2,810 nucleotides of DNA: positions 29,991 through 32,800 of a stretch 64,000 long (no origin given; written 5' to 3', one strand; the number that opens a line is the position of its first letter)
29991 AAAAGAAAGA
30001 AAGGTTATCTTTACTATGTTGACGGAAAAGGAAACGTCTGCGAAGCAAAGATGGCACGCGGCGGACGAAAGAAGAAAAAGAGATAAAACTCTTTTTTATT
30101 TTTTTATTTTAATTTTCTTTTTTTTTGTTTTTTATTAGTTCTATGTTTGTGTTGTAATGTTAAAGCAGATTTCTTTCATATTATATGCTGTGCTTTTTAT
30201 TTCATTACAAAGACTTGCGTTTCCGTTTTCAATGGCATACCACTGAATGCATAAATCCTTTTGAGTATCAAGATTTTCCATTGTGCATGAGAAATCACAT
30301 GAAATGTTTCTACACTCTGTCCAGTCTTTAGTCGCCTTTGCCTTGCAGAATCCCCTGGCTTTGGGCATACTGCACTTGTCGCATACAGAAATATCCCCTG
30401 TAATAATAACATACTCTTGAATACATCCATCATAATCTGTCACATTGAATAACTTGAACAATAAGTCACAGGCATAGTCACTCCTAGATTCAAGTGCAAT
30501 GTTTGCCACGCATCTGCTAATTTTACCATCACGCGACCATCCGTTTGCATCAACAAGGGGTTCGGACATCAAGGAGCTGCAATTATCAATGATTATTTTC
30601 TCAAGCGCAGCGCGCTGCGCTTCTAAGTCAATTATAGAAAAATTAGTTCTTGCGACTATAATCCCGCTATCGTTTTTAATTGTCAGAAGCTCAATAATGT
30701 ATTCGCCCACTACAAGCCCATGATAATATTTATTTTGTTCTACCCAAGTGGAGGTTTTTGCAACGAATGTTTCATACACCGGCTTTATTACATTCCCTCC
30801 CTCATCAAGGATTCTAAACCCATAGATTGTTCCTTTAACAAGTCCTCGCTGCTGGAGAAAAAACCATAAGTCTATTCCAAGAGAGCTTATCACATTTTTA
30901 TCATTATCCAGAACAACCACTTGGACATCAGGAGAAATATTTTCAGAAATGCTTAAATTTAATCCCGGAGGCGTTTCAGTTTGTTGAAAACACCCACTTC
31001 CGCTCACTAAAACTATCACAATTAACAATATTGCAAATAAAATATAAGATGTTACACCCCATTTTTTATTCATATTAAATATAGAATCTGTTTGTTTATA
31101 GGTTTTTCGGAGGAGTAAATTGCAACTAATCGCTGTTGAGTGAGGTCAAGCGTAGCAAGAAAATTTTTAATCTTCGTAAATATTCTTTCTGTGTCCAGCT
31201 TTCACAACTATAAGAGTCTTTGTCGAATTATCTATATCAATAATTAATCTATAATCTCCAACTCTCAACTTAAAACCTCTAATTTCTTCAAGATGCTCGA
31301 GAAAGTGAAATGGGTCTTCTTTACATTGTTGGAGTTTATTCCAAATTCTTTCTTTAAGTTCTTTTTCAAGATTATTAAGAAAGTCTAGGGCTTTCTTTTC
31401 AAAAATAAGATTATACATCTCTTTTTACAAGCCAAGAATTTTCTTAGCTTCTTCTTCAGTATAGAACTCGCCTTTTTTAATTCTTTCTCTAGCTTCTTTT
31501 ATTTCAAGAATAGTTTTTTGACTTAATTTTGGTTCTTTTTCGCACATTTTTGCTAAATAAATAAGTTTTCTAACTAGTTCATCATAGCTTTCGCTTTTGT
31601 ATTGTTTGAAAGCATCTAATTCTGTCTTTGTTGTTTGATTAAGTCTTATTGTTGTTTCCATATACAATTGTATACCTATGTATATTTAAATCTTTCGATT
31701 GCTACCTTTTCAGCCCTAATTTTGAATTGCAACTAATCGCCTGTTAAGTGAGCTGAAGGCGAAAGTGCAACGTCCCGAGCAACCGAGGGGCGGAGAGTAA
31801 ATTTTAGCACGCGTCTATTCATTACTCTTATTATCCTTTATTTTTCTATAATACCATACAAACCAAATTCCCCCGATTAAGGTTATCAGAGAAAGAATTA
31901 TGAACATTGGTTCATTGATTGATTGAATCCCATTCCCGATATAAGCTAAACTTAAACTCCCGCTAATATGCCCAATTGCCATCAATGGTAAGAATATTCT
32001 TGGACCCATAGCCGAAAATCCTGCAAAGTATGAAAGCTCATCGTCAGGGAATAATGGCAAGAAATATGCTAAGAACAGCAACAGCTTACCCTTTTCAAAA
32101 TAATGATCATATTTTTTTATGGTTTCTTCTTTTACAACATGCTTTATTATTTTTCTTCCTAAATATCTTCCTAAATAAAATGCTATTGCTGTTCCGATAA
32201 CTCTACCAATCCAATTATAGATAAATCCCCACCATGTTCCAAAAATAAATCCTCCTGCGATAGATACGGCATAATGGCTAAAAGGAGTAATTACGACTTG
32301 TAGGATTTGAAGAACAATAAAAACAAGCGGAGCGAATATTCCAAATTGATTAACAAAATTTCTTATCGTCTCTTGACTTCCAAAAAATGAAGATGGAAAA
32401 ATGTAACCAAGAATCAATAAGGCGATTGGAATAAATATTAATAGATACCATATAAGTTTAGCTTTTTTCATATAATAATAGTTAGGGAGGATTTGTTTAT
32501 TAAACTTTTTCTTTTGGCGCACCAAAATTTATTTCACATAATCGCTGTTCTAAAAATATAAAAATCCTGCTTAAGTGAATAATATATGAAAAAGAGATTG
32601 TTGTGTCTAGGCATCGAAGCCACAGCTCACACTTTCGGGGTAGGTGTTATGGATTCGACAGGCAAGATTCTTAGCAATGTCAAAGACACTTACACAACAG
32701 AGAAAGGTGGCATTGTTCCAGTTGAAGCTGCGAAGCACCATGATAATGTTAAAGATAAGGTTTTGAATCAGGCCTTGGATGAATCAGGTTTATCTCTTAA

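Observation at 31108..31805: RelE/antitoxin pair bracketed by 27-bp near-identical direct repeats (cassette-like insertion) with a GC-rich tail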

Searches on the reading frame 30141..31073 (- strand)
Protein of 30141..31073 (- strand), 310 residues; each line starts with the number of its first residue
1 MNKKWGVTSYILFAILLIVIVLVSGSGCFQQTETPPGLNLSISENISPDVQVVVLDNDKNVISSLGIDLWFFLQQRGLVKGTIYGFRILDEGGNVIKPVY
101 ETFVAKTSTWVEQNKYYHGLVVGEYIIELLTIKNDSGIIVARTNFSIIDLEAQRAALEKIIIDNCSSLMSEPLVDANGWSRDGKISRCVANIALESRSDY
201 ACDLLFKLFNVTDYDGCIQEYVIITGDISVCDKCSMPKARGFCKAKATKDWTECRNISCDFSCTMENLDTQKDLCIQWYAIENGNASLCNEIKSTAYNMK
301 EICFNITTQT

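Call 12: search_protein_families(library=pfam, proteins=[window:30141-31073:-], max_evalue=0.01)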
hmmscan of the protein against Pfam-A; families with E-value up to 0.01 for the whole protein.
window:30141-31073:- (310 aa): 0 families

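Call 29: find_homologous_proteins(query=window:30141-31073:-, max_evalue=1e-10)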
Query window:30141-31073:- (310 aa): 44 proteins with E <= 1e-10 among 1157 candidates.
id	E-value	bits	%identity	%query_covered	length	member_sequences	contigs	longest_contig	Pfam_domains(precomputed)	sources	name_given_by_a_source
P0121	1.1e-206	703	100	100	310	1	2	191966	-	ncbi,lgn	-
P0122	2.4e-135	469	68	97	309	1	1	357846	-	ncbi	ncbi:MAG: hypothetical protein V1921_04870 [Candidatus Altiarchaeota archaeon]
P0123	2.1e-125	436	64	95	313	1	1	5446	-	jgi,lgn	jgi:hypothetical protein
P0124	1.2e-123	430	62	97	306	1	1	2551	-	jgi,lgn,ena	-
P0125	2.9e-121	422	63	96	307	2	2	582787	-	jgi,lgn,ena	-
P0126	8.2e-120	418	61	96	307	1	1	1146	-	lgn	-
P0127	3.4e-119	415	59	96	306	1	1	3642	-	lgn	-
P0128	1.1e-117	410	61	91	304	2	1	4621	-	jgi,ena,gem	-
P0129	2.1e-117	410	59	97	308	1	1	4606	-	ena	-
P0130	2.8e-117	409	58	97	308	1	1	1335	-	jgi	-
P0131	1.1e-116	407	58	97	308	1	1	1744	-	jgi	-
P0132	7.4e-116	405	58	97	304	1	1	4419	-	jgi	-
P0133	9.5e-114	398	58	96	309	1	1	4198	-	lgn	-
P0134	2.7e-113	396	64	88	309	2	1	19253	-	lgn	-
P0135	8.0e-113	395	57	97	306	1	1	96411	-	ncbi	ncbi:MAG: hypothetical protein V1887_02020 [Candidatus Aenigmatarchaeota archaeon]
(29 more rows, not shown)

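Call 30: find_encoding_contigs(protein=P0122, flank=4000, max_places=3)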
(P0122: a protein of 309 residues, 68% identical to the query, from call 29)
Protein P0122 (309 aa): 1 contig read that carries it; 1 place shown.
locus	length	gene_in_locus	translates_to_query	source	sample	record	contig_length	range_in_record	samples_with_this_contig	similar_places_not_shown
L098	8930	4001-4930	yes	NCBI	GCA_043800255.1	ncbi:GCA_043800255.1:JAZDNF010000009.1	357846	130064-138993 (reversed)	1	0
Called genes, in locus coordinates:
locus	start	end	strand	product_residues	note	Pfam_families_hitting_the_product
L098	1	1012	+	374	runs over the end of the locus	PF14697:Fer4_21 (faint), PF04015:DUF362, PF00037:Fer4 (weak), PF12797:Fer4_2 (faint), PF12837:Fer4_6 (faint), PF12838:Fer4_7 (weak), PF13187:Fer4_9 (weak), PF13237:Fer4_10 (weak), +1 more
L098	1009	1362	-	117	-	PF27297:AF_0843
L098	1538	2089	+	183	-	PF01850:PIN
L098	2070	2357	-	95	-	-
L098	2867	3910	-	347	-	PF01229:Glyco_hydro_39 (faint)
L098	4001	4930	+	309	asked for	-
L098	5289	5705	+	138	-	-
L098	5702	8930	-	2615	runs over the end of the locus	PF08126:Propeptide_C25, PF01364:Peptidase_C25, PF01436:NHL (weak), PF17170:DUF5128 (weak), PF20773:InhA-like_MAM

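Call 31: find_encoding_contigs(protein=P0125, flank=4000, max_places=3)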
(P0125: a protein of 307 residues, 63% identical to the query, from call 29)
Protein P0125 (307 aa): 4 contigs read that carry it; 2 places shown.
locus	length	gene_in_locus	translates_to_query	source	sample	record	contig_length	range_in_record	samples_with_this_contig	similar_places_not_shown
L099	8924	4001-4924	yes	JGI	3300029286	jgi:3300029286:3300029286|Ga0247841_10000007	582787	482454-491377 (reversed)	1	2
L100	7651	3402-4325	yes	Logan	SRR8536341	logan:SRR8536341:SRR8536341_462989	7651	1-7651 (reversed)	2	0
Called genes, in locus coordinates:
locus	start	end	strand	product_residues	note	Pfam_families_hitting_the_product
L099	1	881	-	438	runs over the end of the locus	-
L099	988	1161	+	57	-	-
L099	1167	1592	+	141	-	-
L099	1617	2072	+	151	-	PF03073:TspO_MBR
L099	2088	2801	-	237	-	PF01988:VIT1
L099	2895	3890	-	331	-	-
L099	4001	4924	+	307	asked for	-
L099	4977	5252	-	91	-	-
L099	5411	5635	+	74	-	-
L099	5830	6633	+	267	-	-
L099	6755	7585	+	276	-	PF02421:FeoB_N (faint), PF03193:RsgA_GTPase (weak), PF01926:MMR_HSR1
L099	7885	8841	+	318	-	PF02661:Fic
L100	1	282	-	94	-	?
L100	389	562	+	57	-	-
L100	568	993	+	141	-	-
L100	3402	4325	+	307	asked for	-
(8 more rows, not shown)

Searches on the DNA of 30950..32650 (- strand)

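Call 9: search_rna_families(source=window, start=30950, end=32650, threshold=evalue, max_evalue=10, show_alignments=3)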
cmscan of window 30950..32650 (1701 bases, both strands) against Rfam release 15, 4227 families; matches with E-value up to 10: 3.
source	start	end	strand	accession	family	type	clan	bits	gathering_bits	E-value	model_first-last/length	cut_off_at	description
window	32303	32383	+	RF01626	ceN30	Gene; snRNA; snoRNA; CD-box;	-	15.8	65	6.3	1-73/73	no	Caenorhabditis snoRNA ceN30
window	31395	31409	-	RF02444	SpR10_sRNA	Gene; sRNA;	-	15.5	50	4.5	17-31/47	no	Streptococcus sRNA SpR10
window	32311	32373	+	RF01675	CrcZ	Gene; sRNA;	-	10.9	95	3.7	1-398/398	no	Pseudomonas sRNA CrcZ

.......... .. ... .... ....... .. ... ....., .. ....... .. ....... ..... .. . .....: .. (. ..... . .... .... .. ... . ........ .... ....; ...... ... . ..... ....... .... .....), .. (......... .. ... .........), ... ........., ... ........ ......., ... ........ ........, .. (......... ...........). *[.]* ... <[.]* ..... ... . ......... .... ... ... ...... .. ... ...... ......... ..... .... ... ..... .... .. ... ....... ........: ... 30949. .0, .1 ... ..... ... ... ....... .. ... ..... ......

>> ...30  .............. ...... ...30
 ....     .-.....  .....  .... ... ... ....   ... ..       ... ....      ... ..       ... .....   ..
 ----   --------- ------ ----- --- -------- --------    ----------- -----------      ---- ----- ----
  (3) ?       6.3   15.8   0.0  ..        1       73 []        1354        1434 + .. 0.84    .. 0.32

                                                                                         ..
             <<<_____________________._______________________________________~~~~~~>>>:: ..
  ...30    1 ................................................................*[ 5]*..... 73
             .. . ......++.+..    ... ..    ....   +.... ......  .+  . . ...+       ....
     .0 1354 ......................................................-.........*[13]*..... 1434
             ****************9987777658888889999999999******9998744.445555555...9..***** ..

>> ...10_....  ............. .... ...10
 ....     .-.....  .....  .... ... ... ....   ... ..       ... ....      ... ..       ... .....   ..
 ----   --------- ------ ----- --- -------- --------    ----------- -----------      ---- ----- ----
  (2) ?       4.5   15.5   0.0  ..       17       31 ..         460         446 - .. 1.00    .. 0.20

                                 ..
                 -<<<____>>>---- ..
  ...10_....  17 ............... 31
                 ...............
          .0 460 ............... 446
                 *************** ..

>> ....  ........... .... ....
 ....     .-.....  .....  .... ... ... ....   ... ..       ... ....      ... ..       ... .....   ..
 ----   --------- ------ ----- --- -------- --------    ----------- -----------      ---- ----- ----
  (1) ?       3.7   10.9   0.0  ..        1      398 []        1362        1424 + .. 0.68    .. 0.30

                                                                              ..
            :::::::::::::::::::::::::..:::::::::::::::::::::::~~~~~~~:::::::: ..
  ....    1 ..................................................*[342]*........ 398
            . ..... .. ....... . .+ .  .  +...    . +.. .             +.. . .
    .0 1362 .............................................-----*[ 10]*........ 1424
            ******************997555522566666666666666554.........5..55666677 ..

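Call 44: search_rna_families(sources=[L128, L117, L132, L129, L153, L127, L126, L131, L145, L125], threshold=evalue, max_evalue=0.1)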
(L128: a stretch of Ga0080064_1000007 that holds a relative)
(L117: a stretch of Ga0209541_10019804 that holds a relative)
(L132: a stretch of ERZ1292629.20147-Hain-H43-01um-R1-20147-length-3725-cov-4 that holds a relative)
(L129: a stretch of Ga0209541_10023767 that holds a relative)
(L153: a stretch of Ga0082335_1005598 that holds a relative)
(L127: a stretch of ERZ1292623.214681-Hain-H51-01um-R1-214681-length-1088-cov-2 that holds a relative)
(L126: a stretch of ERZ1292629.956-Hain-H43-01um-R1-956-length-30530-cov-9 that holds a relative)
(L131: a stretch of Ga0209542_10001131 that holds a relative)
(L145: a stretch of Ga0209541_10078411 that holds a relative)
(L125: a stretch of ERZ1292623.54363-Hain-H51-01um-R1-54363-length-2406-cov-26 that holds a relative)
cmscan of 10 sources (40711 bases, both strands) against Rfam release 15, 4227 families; matches with E-value up to 0.1: 4.
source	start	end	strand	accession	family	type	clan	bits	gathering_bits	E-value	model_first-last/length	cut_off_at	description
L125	123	194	+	RF00005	tRNA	Gene; tRNA;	CL00001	62.3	29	2.5e-11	1-71/71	no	tRNA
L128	1711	1782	+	RF00005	tRNA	Gene; tRNA;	CL00001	61.4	29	4.5e-11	1-71/71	no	tRNA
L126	401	602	+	RF03019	RT-16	Gene; sRNA;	-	39.8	50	0.0094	1-158/158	no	RT-16 RNA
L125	123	195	-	RF04354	Plastid-ycf2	Cis-reg;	-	29.7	65.7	0.028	1-75/75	no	Plastid-ycf2 5UTR RNA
